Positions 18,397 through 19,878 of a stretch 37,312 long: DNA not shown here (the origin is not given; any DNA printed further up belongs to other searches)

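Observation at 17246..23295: Self-contained type II FAS/PKS-like operon ending in a thioester reductase (KR - long ACP - double hot-dog DH - KS - triad-less KS - reductase)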

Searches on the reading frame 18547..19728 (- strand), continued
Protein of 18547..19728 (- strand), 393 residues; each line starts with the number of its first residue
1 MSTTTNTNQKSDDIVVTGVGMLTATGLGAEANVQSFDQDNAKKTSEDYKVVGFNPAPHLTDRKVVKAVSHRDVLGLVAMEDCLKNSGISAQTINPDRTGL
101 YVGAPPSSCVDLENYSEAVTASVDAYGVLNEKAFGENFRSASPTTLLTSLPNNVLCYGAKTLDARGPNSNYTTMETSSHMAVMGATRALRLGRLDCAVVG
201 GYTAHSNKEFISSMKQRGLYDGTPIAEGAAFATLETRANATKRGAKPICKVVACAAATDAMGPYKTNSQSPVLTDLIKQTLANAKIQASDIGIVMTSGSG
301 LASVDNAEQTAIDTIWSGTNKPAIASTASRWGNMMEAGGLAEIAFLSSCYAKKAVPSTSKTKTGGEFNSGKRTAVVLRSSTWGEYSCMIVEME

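Call 28: search_protein_families(library=ncbifam, proteins=[L042:11271-12113:+, L042:7394-7807:+, L042:7813-8706:+, L042:10001-11278:+, L042:8703-10004:+], max_evalue=0.001)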
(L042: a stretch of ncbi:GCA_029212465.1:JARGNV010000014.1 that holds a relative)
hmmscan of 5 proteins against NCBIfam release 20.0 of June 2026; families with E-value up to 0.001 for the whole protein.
L042:11271-12113:+ (280 aa): 16 families
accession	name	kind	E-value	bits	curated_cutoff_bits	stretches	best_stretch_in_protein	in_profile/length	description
NF006270.0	PRK08419.1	equivalog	2.4e-41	142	248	1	25-279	41-289/298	lipid A biosynthesis lauroyl acyltransferase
NF005120.0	PRK06553.1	equivalog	2.5e-31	109.1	273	1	26-279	58-307/308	lipid A biosynthesis lauroyl acyltransferase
TIGR02207.1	lipid_A_htrB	subfamily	8.8e-22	77.8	297.8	1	16-279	40-292/303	LpxL/LpxP family Kdo(2)-lipid IV(A) lauroyl/palmitoleoyl acyltransferase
NF006487.0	PRK08905.1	equivalog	1.6e-21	76.6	281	1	16-279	25-274/290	lysophospholipid acyltransferase family protein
NF005399.0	PRK06946.1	subfamily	2.9e-20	72.7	343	1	26-279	42-284/294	lipid A biosynthesis lauroyl acyltransferase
NF006432.0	PRK08706.1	equivalog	4e-20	72.2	384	1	25-279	35-279/289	lipid A biosynthesis lauroyl acyltransferase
NF005150.0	PRK06628.1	equivalog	4.3e-19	69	350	1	29-279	51-289/290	lipid A biosynthesis lauroyl acyltransferase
NF006437.0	PRK08733.1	equivalog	2.7e-16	59.6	540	1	27-279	57-295/306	LpxL/LpxP family Kdo(2)-lipid IV(A) lauroyl/palmitoleoyl acyltransferase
NF005919.0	PRK07920.1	equivalog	9.6e-15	54.4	209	1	33-278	54-293/311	phosphatidylinositol mannoside acyltransferase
NF005340.0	PRK06860.1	subfamily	1.9e-14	53.6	398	1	17-279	47-298/309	lipid A biosynthesis lauroyl acyltransferase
NF005952.0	PRK08025.1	equivalog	4.1e-14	52.4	517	1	15-279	43-295/306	kdo(2)-lipid IV(A) palmitoleoyltransferase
NF004191.0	PRK05646.1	equivalog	4.8e-14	52.2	491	1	26-279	53-296/310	lipid A biosynthesis lauroyl acyltransferase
NF006507.0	PRK08943.1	subfamily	2.7e-13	49.7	337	1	14-275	50-301/322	lipid A biosynthesis (KDO)2-(lauroyl)-lipid IVA acyltransferase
TIGR02208.1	lipid_A_msbB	equivalog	8.2e-13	48.3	336.05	1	15-276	41-292/305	lauroyl-Kdo(2)-lipid IV(A) myristoyltransferase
NF004569.0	PRK05906.1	equivalog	1.2e-12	47.5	439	1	88-279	131-313/454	lipid A biosynthesis lauroyl acyltransferase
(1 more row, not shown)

L042:7394-7807:+ (137 aa): 12 families
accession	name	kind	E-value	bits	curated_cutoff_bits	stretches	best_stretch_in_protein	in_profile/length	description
NF002148.0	PRK00982.1-2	subfamily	2.8e-16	59.1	71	1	5-64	4-63/79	acyl carrier protein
NF002150.0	PRK00982.1-4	subfamily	1.2e-14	54.2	66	1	1-62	1-62/80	acyl carrier protein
NF002151.0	PRK00982.1-5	equivalog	6.1e-14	51.9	92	1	6-64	4-62/78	acyl carrier protein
TIGR00517.1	acyl_carrier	equivalog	4.1e-13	49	70.45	1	5-63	3-61/77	acyl carrier protein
NF002149.0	PRK00982.1-3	equivalog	5.6e-13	48.6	106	1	4-64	2-62/78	acyl carrier protein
NF005079.0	PRK06508.1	equivalog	2.6e-12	47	83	1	6-64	4-62/93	acyl carrier protein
NF006031.0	PRK08172.1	equivalog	3.6e-10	40.3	76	1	7-58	6-57/82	acyl carrier protein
NF003757.0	PRK05350.1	equivalog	7.9e-09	35.5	65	1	2-57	3-58/83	acyl carrier protein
NF002147.0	PRK00982.1-1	equivalog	9.2e-08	31.8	84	1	5-63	7-65/83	acyl carrier protein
NF040636.1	AcpM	exception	1.7e-07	31.2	146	1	7-63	7-63/93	meromycolate extension acyl carrier protein AcpM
NF009104.0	PRK12449.1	equivalog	5.8e-06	26.2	70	1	1-64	1-64/80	acyl carrier protein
NF058660.1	cispen_ACP_AmcB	equivalog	8.7e-06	25.8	80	1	9-62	5-60/80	cispentacin biosynthesis acyl carrier protein AmcB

L042:7813-8706:+ (297 aa): 4 families
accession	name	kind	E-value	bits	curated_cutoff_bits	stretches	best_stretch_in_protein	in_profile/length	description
NF000582.1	PRK00006.1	equivalog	1.8e-25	89.5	113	2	175-289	18-134/137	3-hydroxyacyl-ACP dehydratase FabZ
TIGR01750.1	fabZ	equivalog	3e-22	79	155.15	2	173-289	17-138/141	3-hydroxyacyl-ACP dehydratase FabZ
NF009667.0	PRK13188.1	equivalog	2.1e-17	63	465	2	175-290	339-457/464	bifunctional UDP-3-O-[3-hydroxymyristoyl] N-acetylglucosamine deacetylase/3-hydroxyacyl-ACP dehydratase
NF058663.1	cispen_cyc_AmcE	equivalog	2e-08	34.4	140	1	172-286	19-136/153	cispentacin biosynthesis cyclizing decarboxylase AmcE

L042:10001-11278:+ (425 aa): 18 families
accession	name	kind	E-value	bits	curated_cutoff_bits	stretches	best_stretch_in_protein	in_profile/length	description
TIGR03150.1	fabF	equivalog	1.8e-58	198.2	493.75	1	5-422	1-407/407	beta-ketoacyl-ACP synthase II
NF005589.0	PRK07314.1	subfamily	1.1e-55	189.1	387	1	4-423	3-411/413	beta-ketoacyl-ACP synthase II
NF058662.1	cispenta_AmcF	equivalog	3e-44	151.5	325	1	179-422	125-368/369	cispentacin biosynthesis acyltransferase subunit AmcF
NF006274.0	PRK08439.1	equivalog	4.4e-43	147.6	621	1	5-422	2-404/406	beta-ketoacyl-ACP synthase II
NF004970.0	PRK06333.1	subfamily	8e-43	146.8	525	1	5-422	4-420/424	beta-ketoacyl-ACP synthase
NF006587.0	PRK09116.1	equivalog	1.4e-38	132.7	470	1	5-423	2-406/408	beta-ketoacyl-ACP synthase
NF004618.0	PRK05952.1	equivalog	7e-37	127.2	455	1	6-422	3-381/384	beta-ketoacyl-ACP synthase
NF006434.0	PRK08722.1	equivalog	2.5e-33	115.6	759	1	5-422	4-412/414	beta-ketoacyl-ACP synthase II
NF005076.0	PRK06501.1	equivalog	5.9e-31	107.8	629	1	7-422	13-421/425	beta-ketoacyl-ACP synthase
NF005916.1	PRK07910.1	equivalog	1e-30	107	560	1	3-421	10-415/418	KasA/KasB family beta-ketoacyl-ACP synthase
NF005490.0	PRK07103.1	equivalog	7.5e-29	101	445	1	4-424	3-413/414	polyketide beta-ketoacyl:acyl carrier protein synthase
NF005935.0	PRK07967.1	equivalog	1.3e-27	96.7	630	1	5-423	2-403/406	beta-ketoacyl-ACP synthase I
NF006618.0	PRK09185.1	subfamily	2.5e-25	89.3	407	1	163-422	141-391/394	beta-ketoacyl-ACP synthase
NF005084.0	PRK06519.1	equivalog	4.2e-16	59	320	1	5-373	6-357/397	beta-ketoacyl-ACP synthase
NF053555.1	prodigi_MBC_PigJ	equivalog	1.4e-08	33.5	900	1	184-378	514-705/759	prodigiosin MBC biosynthesis protein PigJ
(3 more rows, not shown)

L042:8703-10004:+ (433 aa): 33 families (the best 25 are shown)
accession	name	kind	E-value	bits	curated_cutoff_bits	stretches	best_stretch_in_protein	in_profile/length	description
TIGR03150.1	fabF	equivalog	5.5e-138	460.1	493.75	1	4-424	1-407/407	beta-ketoacyl-ACP synthase II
NF005589.0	PRK07314.1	subfamily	7.3e-134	446.6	387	1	1-425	1-411/413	beta-ketoacyl-ACP synthase II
NF004970.0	PRK06333.1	subfamily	2.1e-111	372.8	525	1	1-425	1-421/424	beta-ketoacyl-ACP synthase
NF006274.0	PRK08439.1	equivalog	1.2e-110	370.1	621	1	4-425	2-405/406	beta-ketoacyl-ACP synthase II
NF005076.0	PRK06501.1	equivalog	3.6e-98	329.2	629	1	6-424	13-421/425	beta-ketoacyl-ACP synthase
NF006434.0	PRK08722.1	equivalog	5.3e-97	325.3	759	1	1-425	1-413/414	beta-ketoacyl-ACP synthase II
NF006587.0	PRK09116.1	equivalog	4.1e-85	286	470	1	4-425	2-406/408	beta-ketoacyl-ACP synthase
NF005935.0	PRK07967.1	equivalog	5.7e-75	252.7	630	1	4-425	2-403/406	beta-ketoacyl-ACP synthase I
NF005916.1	PRK07910.1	equivalog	1.1e-74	251.8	560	1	5-423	13-415/418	KasA/KasB family beta-ketoacyl-ACP synthase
NF006618.0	PRK09185.1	subfamily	2.5e-70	237.5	407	1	4-425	3-392/394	beta-ketoacyl-ACP synthase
NF004618.0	PRK05952.1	equivalog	4.6e-70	236.4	455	1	5-424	3-381/384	beta-ketoacyl-ACP synthase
NF058662.1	cispenta_AmcF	equivalog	1e-65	222.2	325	2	162-424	113-368/369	cispentacin biosynthesis acyltransferase subunit AmcF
NF005490.0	PRK07103.1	equivalog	8.3e-64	216.1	445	1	2-425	2-412/414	polyketide beta-ketoacyl:acyl carrier protein synthase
NF045894.1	PKS_plus_SDR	equivalog_domain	2.7e-35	121.4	1740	1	79-393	95-386/1515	type I polyketide synthase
NF040607.1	mycolic_Pks13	equivalog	9.7e-33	112.8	2100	1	165-424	258-524/1680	polyketide synthase Pks13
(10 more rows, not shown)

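Call 42: search_protein_families(library=ncbifam, proteins=[L035:5877-6632:+, L025:6758-7543:+, L025:11320-12522:+, L012:4977-5885:+], max_evalue=0.00001)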
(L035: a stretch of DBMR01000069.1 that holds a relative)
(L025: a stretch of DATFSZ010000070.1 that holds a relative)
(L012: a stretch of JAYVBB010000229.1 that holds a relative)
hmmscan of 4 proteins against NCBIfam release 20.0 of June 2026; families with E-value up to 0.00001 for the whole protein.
L035:5877-6632:+ (251 aa): 231 families (the best 25 are shown)
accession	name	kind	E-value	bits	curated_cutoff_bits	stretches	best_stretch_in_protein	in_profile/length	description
NF005975.0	PRK08063.1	equivalog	1.7e-101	338.7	328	1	6-248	3-247/250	enoyl-[acyl-carrier-protein] reductase FabL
NF005559.1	PRK07231.1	subfamily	2e-57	194.5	215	1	5-249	2-249/249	glucose 1-dehydrogenase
NF006267.0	PRK08416.1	equivalog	9e-51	173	369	1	2-247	3-257/260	enoyl-ACP reductase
NF009468.0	PRK12826.1-4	equivalog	8e-49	166.6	318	1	1-247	1-247/256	SDR family oxidoreductase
NF009466.0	PRK12826.1-2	subfamily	2.7e-47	161.4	222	1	8-247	4-244/248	3-oxoacyl-ACP reductase FabG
TIGR01830.1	3oxo_ACP_reduc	equivalog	1.2e-45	156.1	297.75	1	10-246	1-237/239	3-oxoacyl-[acyl-carrier-protein] reductase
NF004778.0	PRK06124.1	equivalog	1.6e-45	155.5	303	1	4-249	8-254/256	SDR family oxidoreductase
NF004197.0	PRK05653.1-1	equivalog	3.3e-45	154.7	332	1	1-248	1-247/249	3-oxoacyl-ACP reductase FabG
TIGR03971.1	SDR_subfam_1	subfamily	2.4e-44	151.7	300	1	5-248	1-269/271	mycofactocin-coupled SDR family oxidoreductase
NF005067.0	PRK06484.1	equivalog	4e-44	151.1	713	1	6-250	272-514/524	short chain dehydrogenase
NF053807.1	RhamDHLra1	equivalog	6.9e-44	150.4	400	1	5-248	2-248/252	L-rhamnose 1-dehydrogenase Lra1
NF047420.2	EF_P_mod_YmfI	equivalog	1.8e-43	149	238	1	9-247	1-235/236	elongation factor P 5-aminopentanone reductase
NF005309.0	PRK06841.1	subfamily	2.8e-43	148.2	286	1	4-249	12-254/255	GolD/DthD family dehydrogenase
NF005893.0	PRK07856.1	equivalog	3e-43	147.9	255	1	4-246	6-240/255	SDR family oxidoreductase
NF009384.0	PRK12743.1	equivalog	6.3e-43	146.8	264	1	7-249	6-249/258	SDR family oxidoreductase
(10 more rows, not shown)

L025:6758-7543:+ (261 aa): 229 families (the best 25 are shown)
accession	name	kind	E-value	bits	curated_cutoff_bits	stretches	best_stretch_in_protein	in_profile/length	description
NF005975.0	PRK08063.1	equivalog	3.3e-93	311.6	328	1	15-258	3-247/250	enoyl-[acyl-carrier-protein] reductase FabL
NF005559.1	PRK07231.1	subfamily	4.5e-51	173.7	215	1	14-258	2-248/249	glucose 1-dehydrogenase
NF006267.0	PRK08416.1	equivalog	2.3e-43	148.7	369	1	13-258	5-258/260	enoyl-ACP reductase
NF009468.0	PRK12826.1-4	equivalog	8.4e-43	146.9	318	1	13-256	4-246/256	SDR family oxidoreductase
NF009466.0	PRK12826.1-2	subfamily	1.8e-42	145.5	222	1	17-257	4-244/248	3-oxoacyl-ACP reductase FabG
NF009384.0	PRK12743.1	equivalog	1.3e-41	142.5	264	1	16-259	6-249/258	SDR family oxidoreductase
TIGR01830.1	3oxo_ACP_reduc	equivalog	1.7e-41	142.5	297.75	1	19-257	1-238/239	3-oxoacyl-[acyl-carrier-protein] reductase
NF004818.0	PRK06172.1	equivalog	7e-41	140.2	336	1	13-257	4-250/253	SDR family oxidoreductase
NF052558.1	MBtsdlDhBudC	equivalog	2.6e-40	138.6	270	1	15-259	2-243/250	meso-2,3-butanediol dehydrogenase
NF004778.0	PRK06124.1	equivalog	4e-40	137.8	303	1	12-259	7-254/256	SDR family oxidoreductase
NF006693.0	PRK09242.1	equivalog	1.8e-39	135.4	328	1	14-260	8-256/258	SDR family oxidoreductase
NF047923.1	pyridox_DH_SDR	equivalog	3.4e-39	134.9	325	1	15-257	2-240/243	pyridoxal 4-dehydrogenase, SDR-type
NF004197.0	PRK05653.1-1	equivalog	3.9e-39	134.8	332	1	13-258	4-247/249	3-oxoacyl-ACP reductase FabG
NF053807.1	RhamDHLra1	equivalog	6.2e-39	134.2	400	1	14-257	2-247/252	L-rhamnose 1-dehydrogenase Lra1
NF005853.0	PRK07774.1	equivalog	6.7e-39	133.8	303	1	14-258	4-247/250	SDR family oxidoreductase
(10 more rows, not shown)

L025:11320-12522:+ (400 aa): 27 families (the best 25 are shown)
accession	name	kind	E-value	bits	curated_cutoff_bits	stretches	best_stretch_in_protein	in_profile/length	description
NF006270.0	PRK08419.1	equivalog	2.3e-32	112.5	248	1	148-399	40-290/298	lipid A biosynthesis lauroyl acyltransferase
NF006432.0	PRK08706.1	equivalog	2.9e-23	82.6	384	1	137-400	23-281/289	lipid A biosynthesis lauroyl acyltransferase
NF005120.0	PRK06553.1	equivalog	3.2e-23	82.6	273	1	152-398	60-307/308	lipid A biosynthesis lauroyl acyltransferase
NF005399.0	PRK06946.1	subfamily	6.3e-22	78.2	343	1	141-400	33-286/294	lipid A biosynthesis lauroyl acyltransferase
TIGR02207.1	lipid_A_htrB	subfamily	9e-21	74.5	297.8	1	141-400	41-294/303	LpxL/LpxP family Kdo(2)-lipid IV(A) lauroyl/palmitoleoyl acyltransferase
NF011250.0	PRK14656.1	equivalog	2.3e-19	69.7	175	1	13-129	6-122/126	holo-[acyl-carrier-protein] synthase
NF005150.0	PRK06628.1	equivalog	5.7e-19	68.6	350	1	157-398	55-289/290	lipid A biosynthesis lauroyl acyltransferase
NF006487.0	PRK08905.1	equivalog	2.5e-18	66.1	281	1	140-399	25-275/290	lysophospholipid acyltransferase family protein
NF006437.0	PRK08733.1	equivalog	2.6e-17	62.9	540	1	145-399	51-296/306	LpxL/LpxP family Kdo(2)-lipid IV(A) lauroyl/palmitoleoyl acyltransferase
TIGR00556.1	pantethn_trn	domain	1.7e-16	60.5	45.35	1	13-129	6-124/128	phosphopantetheine--protein transferase domain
NF006438.0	PRK08734.1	equivalog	1.8e-16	60.1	363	1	147-398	38-286/305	lauroyl acyltransferase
NF004191.0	PRK05646.1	equivalog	3.2e-16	59.4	491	1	141-400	44-298/310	lipid A biosynthesis lauroyl acyltransferase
NF011256.0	PRK14662.1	equivalog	1.1e-15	58.1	150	1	13-129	6-116/123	4'-phosphopantetheinyl transferase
NF000831.0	PRK00070.3-1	equivalog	1.4e-15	57.3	124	1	13-129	7-126/130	holo-ACP synthase AcpS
NF000832.0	PRK00070.3-2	equivalog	2.1e-15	57.1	107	1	13-130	6-114/116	holo-ACP synthase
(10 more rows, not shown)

L012:4977-5885:+ (302 aa): 157 families (the best 25 are shown)
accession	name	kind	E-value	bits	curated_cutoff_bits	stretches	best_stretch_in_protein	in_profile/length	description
NF006019.0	PRK08159.1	equivalog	3.8e-90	301.7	452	1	28-293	4-264/272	enoyl-ACP reductase FabI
NF006266.0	PRK08415.1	equivalog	1.7e-88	296.5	441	1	31-292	2-258/274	enoyl-ACP reductase FabI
NF005717.0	PRK07533.1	equivalog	3.2e-88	295.8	337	1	31-286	8-258/259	enoyl-ACP reductase FabI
NF005615.0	PRK07370.1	equivalog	1.9e-86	289.5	391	1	32-287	5-258/259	enoyl-ACP reductase FabI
NF006369.1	PRK08594.1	equivalog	1.1e-85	287.1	370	1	32-286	4-255/256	enoyl-ACP reductase FabI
NF005078.0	PRK06505.1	equivalog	2.8e-82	275.9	446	1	30-291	3-259/271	enoyl-ACP reductase FabI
NF005145.0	PRK06603.1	equivalog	2.9e-81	272.7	456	1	29-288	3-257/260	enoyl-ACP reductase FabI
NF005422.0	PRK06997.1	equivalog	5.2e-79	265.3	440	1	29-288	1-256/262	enoyl-ACP reductase FabI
NF005938.0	PRK07984.1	equivalog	8.4e-76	254.6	477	1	29-286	1-254/262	enoyl-ACP reductase FabI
NF004748.0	PRK06079.1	equivalog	3.7e-70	236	362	1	30-284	3-250/252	enoyl-ACP reductase FabI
NF006428.0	PRK08690.1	equivalog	6.6e-66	222.2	462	1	29-285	1-254/261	enoyl-ACP reductase FabI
NF005908.0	PRK07889.1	equivalog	5.7e-52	177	299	1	29-287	2-255/256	enoyl-ACP reductase FabI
NF004957.0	PRK06300.1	equivalog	1.1e-45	156.2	356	1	101-288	103-290/299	enoyl-[acyl-carrier-protein] reductase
NF005975.0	PRK08063.1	equivalog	4.7e-37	127.6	328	1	47-285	15-248/250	enoyl-[acyl-carrier-protein] reductase FabL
NF040631.2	InhA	exception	1.4e-36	126.4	430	1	30-282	1-257/257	NADH-dependent enoyl-ACP reductase InhA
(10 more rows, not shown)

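Call 55: search_protein_families(library=pfam, proteins=[L004:11748-12119:+, L008:11761-12132:+, L009:11143-11541:+, L039:12493-12819:-, L039:12948-13772:-, L039:13766-15232:-], max_evalue=0.01)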
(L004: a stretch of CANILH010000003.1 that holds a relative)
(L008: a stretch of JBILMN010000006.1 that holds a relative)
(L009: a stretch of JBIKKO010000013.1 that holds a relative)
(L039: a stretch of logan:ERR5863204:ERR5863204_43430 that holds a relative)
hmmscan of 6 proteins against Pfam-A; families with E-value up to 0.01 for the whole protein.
L004:11748-12119:+ (123 aa): 1 family
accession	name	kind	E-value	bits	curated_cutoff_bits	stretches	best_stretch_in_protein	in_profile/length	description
PF01648.25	ACPS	-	1.7e-16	60.7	25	1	3-96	1-95/111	4'-phosphopantetheinyl transferase superfamily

L008:11761-12132:+ (123 aa): 1 family
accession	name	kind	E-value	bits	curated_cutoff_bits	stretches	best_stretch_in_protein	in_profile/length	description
PF01648.25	ACPS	-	9.1e-18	64.8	25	1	3-90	1-89/111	4'-phosphopantetheinyl transferase superfamily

L009:11143-11541:+ (132 aa): 1 family
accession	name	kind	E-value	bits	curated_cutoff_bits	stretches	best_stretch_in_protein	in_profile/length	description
PF01648.25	ACPS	-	7.6e-16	58.6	25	1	12-101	1-88/111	4'-phosphopantetheinyl transferase superfamily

L039:12493-12819:- (108 aa): 0 families

L039:12948-13772:- (274 aa): 0 families

L039:13766-15232:- (488 aa): 0 families

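Call 62: find_encoding_contigs(protein=P0089, flank=10000, max_places=1)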
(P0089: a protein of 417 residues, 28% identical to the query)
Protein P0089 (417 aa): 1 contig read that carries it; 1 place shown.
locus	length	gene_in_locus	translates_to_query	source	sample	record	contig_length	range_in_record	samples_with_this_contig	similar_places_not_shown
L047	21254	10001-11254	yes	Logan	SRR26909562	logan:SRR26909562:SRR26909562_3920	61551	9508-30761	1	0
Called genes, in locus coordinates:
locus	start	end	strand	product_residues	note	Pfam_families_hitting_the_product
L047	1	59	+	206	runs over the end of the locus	PF00163:Ribosomal_S4, PF01479:S4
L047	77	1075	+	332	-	PF01193:RNA_pol_L, PF01000:RNA_pol_A_bac, PF03118:RNA_pol_A_CTD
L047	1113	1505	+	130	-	PF01196:Ribosomal_L17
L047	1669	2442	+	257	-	PF01202:SKI, PF00196:GerE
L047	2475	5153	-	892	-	PF02408:CUB_2 (faint), PF01145:Band_7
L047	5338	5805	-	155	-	PF00436:SSB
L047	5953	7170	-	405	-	PF00083:Sugar_tr (weak), PF07690:MFS_1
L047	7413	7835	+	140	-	PF00550:PP-binding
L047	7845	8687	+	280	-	PF07977:FabA (weak), PF22818:ApeI-like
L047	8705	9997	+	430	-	PF00109:ketoacyl-synt, PF00108:Thiolase_N (weak), PF02801:Ketoacyl-synt_C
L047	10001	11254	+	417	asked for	PF00109:ketoacyl-synt, PF02801:Ketoacyl-synt_C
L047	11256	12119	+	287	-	PF03279:Lip_A_acyltrans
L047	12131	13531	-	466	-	PF13231:PMT_2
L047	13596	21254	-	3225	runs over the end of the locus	-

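Call 63: find_encoding_contigs(protein=P0112, flank=10000, max_places=1)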
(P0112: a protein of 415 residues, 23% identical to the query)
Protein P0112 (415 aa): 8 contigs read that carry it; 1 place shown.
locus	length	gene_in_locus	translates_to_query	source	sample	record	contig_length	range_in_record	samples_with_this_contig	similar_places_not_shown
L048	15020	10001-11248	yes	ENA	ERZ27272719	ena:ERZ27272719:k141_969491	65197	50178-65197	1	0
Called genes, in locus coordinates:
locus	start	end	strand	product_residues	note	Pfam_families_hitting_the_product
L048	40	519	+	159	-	PF03449:GreA_GreB_N, PF01272:GreA_GreB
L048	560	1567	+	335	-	-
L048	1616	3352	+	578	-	PF01368:DHH, PF02272:DHHA1, PF17768:RecJ_OB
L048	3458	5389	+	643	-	PF13646:HEAT_2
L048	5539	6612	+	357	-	PF03462:PCRF, PF00472:RF-1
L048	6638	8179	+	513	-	PF01336:tRNA_anti-codon, PF00152:tRNA-synt_2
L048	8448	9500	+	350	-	PF00072:Response_reg, PF13487:HD_5, PF01966:HD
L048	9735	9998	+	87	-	PF00550:PP-binding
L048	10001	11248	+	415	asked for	PF00109:ketoacyl-synt, PF02801:Ketoacyl-synt_C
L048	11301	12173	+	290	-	PF16113:ECH_2, PF00378:ECH_1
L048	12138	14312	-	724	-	PF00512:HisKA, PF02518:HATPase_c, PF00072:Response_reg, PF01627:Hpt (weak)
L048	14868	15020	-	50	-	?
